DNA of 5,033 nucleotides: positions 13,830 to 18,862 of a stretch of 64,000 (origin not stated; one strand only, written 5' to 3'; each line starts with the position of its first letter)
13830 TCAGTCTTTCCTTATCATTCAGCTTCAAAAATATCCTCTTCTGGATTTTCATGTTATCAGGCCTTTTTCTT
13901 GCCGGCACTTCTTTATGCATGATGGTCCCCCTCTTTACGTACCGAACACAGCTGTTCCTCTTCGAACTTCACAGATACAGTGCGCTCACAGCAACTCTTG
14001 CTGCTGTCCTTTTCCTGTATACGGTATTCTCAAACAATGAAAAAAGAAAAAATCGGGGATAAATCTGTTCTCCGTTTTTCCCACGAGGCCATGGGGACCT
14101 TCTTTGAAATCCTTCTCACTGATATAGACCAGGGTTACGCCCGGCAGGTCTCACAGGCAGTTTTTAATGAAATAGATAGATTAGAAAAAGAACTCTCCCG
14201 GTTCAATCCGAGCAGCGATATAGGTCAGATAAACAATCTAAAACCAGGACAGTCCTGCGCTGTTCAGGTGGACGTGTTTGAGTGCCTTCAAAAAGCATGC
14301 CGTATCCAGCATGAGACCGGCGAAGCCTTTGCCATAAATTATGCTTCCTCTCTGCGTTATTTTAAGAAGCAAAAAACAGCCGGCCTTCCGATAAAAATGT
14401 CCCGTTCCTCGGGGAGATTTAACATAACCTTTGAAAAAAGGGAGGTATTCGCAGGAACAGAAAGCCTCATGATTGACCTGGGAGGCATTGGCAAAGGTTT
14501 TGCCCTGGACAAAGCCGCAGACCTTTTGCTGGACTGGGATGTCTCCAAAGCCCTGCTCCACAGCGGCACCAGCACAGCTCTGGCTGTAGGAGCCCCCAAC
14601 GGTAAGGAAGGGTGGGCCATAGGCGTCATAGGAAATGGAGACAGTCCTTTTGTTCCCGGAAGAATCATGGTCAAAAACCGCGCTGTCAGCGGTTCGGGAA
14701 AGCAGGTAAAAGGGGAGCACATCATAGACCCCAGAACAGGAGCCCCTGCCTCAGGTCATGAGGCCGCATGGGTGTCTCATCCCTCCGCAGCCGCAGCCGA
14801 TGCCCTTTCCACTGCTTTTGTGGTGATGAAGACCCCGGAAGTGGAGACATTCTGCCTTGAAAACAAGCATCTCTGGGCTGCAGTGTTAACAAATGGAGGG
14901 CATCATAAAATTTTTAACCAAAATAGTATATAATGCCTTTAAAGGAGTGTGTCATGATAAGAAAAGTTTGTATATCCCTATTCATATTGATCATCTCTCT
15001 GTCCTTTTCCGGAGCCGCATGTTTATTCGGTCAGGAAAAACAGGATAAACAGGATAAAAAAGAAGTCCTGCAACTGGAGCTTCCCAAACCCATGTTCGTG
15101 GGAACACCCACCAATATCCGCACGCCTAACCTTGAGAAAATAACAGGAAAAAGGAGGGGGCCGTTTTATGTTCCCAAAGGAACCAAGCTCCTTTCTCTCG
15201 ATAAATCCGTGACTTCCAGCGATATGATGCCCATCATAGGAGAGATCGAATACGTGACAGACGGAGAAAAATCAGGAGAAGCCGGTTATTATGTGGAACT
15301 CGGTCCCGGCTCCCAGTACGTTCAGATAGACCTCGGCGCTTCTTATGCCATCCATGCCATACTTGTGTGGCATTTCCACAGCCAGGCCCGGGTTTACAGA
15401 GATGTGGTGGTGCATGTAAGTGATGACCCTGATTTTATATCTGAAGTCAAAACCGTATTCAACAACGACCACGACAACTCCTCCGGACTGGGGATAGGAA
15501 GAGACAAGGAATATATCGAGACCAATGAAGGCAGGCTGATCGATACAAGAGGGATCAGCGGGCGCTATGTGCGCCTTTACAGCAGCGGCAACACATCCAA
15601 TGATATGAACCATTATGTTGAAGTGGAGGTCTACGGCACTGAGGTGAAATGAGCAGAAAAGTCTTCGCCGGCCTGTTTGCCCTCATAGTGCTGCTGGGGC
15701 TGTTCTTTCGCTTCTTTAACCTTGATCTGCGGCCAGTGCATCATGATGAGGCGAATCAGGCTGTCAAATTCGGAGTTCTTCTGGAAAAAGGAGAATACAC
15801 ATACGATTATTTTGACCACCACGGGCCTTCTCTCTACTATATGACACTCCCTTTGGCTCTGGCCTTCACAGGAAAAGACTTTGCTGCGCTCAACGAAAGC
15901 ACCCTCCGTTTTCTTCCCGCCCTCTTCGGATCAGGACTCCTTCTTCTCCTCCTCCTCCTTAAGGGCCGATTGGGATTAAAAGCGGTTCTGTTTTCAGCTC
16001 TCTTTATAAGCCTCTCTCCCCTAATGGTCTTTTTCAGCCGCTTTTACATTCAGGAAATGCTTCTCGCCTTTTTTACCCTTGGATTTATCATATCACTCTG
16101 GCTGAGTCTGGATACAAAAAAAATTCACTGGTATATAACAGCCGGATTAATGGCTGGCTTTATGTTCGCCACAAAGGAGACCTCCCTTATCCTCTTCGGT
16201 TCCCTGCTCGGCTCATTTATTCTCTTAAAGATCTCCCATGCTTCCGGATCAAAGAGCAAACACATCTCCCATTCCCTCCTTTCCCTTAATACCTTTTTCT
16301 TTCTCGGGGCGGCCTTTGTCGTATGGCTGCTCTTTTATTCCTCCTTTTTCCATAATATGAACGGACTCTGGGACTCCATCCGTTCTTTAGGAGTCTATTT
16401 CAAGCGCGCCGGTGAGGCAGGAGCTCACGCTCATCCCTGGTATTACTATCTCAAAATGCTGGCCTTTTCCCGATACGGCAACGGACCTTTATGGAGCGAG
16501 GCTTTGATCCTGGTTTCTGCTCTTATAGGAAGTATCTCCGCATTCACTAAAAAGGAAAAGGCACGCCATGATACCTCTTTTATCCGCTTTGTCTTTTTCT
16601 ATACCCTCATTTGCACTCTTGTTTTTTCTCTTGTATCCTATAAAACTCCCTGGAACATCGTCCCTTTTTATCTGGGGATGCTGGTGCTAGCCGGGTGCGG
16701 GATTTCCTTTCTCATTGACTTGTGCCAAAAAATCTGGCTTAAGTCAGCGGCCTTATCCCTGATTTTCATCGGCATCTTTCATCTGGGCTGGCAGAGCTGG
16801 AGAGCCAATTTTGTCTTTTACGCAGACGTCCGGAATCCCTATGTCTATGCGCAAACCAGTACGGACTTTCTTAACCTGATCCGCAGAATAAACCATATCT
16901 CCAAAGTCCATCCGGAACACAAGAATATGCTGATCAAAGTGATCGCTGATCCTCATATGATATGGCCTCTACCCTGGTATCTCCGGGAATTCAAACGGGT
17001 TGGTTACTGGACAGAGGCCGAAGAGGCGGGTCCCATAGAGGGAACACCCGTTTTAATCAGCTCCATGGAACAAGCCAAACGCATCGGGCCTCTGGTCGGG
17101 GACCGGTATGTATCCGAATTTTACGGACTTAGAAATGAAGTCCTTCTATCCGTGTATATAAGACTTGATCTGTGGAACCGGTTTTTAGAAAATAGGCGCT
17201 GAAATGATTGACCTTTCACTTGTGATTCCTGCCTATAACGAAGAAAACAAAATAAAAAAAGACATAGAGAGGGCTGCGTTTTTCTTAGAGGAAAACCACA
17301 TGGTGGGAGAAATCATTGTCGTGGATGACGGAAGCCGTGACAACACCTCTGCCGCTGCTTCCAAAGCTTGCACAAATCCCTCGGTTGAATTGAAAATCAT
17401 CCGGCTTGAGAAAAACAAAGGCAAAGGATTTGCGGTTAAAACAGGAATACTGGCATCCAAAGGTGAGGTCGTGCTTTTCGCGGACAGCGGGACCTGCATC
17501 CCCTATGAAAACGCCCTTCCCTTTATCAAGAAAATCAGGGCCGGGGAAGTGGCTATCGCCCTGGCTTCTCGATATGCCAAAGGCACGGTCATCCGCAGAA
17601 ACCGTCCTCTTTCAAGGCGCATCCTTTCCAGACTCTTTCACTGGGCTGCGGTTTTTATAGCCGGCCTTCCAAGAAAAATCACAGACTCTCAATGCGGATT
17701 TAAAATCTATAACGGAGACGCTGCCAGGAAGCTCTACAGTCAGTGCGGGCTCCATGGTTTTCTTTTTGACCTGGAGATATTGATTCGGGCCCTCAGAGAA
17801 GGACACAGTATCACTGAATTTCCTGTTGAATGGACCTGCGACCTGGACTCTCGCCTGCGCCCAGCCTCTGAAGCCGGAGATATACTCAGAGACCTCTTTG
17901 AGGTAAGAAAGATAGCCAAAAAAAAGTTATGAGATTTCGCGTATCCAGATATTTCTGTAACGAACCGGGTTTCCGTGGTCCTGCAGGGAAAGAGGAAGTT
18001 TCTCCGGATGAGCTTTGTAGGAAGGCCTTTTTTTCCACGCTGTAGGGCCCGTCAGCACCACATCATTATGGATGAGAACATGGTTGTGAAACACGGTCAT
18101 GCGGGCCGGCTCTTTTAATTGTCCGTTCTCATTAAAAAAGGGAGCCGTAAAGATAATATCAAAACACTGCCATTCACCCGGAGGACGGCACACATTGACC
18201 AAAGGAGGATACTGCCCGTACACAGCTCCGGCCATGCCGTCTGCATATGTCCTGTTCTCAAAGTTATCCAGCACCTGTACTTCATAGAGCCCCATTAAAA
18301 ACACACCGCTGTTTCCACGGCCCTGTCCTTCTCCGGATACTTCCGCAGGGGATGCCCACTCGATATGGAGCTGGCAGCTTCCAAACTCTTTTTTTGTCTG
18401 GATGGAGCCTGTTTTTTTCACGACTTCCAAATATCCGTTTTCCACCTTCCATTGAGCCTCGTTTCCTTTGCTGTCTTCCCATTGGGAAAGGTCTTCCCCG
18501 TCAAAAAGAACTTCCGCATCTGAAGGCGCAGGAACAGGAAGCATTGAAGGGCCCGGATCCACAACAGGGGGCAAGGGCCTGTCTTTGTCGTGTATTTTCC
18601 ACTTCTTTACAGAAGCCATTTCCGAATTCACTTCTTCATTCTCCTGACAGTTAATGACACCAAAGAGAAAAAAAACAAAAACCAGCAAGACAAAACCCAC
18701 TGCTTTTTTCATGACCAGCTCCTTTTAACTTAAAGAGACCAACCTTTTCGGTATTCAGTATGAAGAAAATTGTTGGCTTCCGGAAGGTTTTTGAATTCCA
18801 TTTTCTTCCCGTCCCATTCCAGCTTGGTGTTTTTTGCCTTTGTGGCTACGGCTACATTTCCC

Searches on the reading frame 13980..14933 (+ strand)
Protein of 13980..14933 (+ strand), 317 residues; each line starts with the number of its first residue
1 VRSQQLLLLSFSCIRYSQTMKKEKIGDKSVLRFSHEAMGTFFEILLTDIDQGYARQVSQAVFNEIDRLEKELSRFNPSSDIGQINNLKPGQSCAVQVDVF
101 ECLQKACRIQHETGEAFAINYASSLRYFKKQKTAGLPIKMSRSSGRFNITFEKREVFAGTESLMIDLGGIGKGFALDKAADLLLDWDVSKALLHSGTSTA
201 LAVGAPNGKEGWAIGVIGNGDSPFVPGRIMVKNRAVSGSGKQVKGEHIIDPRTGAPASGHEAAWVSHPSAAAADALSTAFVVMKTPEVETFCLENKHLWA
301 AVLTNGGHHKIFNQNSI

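Call 8: search_protein_families(library=pfam, proteins=[window:13980-14933:+], max_evalue=0.001)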
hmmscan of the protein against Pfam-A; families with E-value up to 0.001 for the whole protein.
window:13980-14933:+ (317 aa): 1 family
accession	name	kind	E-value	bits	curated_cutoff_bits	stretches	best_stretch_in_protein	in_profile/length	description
PF02424.20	ApbE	-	7e-41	140.9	25.6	1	38-295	1-258/266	ApbE family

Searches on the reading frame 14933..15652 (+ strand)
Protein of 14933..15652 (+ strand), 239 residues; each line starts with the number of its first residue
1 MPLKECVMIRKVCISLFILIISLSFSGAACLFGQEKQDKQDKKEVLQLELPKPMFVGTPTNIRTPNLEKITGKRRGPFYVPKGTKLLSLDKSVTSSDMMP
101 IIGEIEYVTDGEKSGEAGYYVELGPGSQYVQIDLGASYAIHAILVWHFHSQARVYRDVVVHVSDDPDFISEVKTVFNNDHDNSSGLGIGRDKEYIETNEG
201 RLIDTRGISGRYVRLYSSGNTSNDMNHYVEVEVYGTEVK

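Call 24: search_protein_families(library=pfam, proteins=[window:14933-15652:+], max_evalue=0.001)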
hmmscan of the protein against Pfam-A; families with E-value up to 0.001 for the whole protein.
window:14933-15652:+ (239 aa): 2 families
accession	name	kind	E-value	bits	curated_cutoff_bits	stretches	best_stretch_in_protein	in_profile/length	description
PF22633.2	F5_F8_type_C_2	-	1.2e-06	29.5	27.8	1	108-182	2-71/91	NedA-like, galactose-binding domain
PF00754.31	F5_F8_type_C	-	2.4e-05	24.9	28.2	1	104-231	13-127/127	F5/8 type C domain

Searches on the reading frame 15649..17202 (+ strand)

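Call 24: search_protein_families(library=pfam, proteins=[window:15649-17202:+], max_evalue=0.001)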
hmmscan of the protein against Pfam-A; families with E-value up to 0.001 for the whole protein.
window:15649-17202:+ (517 aa): 1 family
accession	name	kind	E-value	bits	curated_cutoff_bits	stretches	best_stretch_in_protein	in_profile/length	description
PF13231.12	PMT_2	-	1.1e-07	32.6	26.1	1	82-205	20-142/160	Dolichyl-phosphate-mannose-protein mannosyltransferase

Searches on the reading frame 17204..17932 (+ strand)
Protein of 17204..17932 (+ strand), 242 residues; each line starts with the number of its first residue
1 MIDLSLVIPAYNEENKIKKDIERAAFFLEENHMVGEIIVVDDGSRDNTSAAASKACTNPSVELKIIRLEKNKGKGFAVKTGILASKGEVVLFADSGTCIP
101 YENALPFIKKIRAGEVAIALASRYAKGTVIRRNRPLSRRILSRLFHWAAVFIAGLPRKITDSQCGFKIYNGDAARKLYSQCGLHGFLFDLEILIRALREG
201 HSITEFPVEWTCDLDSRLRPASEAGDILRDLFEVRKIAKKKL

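Call 24: search_protein_families(library=pfam, proteins=[window:17204-17932:+], max_evalue=0.001)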
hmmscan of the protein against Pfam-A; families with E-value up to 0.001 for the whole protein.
window:17204-17932:+ (242 aa): 3 families
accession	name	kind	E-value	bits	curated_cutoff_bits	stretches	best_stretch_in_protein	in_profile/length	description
PF00535.33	Glycos_transf_2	-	8.1e-24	84.9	23.3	1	5-172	1-162/168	Glycosyl transferase family 2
PF13641.12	Glyco_tranf_2_3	-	8.1e-05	23.2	27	1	4-97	3-97/230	Glycosyltransferase like family 2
PF10111.15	Glyco_tranf_2_2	-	0.00026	21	27.3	1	5-97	1-92/276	Glycosyltransferase like family 2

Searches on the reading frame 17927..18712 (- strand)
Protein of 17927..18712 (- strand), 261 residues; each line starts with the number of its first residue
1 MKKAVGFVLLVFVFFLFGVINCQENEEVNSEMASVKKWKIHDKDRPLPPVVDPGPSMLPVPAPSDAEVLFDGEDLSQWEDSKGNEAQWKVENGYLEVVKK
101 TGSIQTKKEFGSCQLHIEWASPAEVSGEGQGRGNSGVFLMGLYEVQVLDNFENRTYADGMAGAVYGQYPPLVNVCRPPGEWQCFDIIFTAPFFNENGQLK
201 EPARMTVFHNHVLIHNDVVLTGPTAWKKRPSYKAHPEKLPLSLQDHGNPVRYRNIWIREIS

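Call 24: search_protein_families(library=pfam, proteins=[window:17927-18712:-], max_evalue=0.001)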
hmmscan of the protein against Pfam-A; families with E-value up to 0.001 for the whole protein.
window:17927-18712:- (261 aa): 2 families
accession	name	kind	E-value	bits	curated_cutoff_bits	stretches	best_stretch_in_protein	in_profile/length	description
PF06439.18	3keto-disac_hyd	-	2e-41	142.6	26.8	1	66-258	2-187/187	3-keto-disaccharide hydrolase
PF25641.1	Head_fiber_dimeric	-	0.00078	19.7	30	0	60-108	7-56/61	Head fiber dimeric protein-like domain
